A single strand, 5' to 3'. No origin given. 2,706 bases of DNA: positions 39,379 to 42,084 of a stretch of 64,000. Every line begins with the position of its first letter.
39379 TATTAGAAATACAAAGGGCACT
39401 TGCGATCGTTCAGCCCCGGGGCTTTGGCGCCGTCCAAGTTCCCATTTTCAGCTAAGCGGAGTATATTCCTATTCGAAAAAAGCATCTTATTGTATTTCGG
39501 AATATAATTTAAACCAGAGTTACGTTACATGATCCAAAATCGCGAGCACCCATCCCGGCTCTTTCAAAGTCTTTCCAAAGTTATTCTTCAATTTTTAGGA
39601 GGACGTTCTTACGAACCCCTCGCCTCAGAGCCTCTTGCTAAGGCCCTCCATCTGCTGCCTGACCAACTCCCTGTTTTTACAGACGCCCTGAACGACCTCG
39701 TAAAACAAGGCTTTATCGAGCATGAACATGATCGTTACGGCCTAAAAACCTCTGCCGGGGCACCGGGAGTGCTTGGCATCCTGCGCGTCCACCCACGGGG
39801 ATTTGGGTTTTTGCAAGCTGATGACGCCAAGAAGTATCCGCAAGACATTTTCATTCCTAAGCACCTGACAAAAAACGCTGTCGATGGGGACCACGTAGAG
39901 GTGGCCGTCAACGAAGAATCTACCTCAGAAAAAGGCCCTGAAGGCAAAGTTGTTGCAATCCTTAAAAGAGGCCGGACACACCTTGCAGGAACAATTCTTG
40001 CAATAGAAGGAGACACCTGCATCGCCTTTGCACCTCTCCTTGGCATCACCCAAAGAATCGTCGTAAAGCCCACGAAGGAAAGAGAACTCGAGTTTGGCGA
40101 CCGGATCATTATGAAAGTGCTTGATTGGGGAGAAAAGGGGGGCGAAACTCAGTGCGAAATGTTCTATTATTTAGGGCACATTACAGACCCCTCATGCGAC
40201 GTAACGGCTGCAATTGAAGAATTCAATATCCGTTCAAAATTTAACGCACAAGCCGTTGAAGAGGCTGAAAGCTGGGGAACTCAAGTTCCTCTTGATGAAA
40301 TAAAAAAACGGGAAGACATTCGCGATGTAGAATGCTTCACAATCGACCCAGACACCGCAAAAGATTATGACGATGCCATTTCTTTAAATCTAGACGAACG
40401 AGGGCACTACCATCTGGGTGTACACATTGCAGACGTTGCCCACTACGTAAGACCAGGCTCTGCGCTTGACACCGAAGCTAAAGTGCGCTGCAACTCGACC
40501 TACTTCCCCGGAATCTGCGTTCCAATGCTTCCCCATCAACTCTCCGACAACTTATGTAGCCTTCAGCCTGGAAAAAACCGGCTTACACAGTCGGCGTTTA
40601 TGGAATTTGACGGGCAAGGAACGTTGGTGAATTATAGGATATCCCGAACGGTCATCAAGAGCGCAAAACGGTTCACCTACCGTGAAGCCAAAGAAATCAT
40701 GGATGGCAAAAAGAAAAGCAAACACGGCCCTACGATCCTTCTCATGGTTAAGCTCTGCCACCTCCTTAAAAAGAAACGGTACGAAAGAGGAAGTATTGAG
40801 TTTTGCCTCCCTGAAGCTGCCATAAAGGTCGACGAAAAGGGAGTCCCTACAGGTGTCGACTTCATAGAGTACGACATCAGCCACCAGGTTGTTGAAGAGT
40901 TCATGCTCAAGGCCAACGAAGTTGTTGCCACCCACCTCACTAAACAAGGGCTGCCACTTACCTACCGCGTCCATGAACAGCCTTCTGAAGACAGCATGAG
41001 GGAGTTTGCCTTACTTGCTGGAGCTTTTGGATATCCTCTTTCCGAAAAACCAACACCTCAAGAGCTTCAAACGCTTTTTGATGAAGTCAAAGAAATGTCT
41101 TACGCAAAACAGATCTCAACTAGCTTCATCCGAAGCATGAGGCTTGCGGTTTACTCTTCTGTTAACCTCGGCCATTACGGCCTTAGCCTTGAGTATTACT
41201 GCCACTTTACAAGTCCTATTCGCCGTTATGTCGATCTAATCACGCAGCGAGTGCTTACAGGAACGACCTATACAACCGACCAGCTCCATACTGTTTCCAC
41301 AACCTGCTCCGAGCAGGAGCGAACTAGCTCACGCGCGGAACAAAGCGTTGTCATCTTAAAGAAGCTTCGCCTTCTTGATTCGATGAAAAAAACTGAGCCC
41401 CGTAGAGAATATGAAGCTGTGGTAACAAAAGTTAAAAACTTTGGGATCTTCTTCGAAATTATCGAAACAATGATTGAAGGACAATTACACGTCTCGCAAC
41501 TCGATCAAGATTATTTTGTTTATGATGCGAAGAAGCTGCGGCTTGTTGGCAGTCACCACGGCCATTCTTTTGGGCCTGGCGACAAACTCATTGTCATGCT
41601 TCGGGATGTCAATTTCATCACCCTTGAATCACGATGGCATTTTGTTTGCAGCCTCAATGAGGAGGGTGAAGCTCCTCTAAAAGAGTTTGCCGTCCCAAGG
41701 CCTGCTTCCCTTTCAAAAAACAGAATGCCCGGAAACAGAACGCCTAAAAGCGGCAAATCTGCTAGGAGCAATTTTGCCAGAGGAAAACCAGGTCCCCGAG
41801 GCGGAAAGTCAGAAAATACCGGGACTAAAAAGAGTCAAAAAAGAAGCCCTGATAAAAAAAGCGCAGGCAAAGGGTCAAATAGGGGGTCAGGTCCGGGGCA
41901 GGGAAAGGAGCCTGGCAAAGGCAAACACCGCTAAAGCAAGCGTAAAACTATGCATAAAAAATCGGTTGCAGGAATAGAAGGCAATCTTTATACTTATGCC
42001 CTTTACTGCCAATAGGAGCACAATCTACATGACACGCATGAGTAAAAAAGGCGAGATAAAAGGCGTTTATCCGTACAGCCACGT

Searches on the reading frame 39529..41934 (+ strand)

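Call 59: search_protein_families(library=pfam, proteins=[window:39529-41934:+], max_evalue=0.001)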
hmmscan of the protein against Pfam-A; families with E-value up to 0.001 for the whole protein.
window:39529-41934:+ (801 aa): 5 families
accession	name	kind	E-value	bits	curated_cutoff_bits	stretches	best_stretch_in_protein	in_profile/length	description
PF00773.25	RNB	-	2.5e-101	339.7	29.3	1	261-577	1-321/326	RNB domain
PF17876.7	CSD2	-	9.5e-17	61.3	26.2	2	99-145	5-50/74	Cold shock domain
PF08206.17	OB_RNB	-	1.6e-15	57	24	1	83-144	1-58/58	Ribonuclease B OB domain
PF07497.18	Rho_RNA_bind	-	4.1e-05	23.7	27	1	83-135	3-57/73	Rho termination factor, RNA-binding domain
PF00575.29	S1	-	0.00038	21.2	22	0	627-668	7-46/74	S1 RNA binding domain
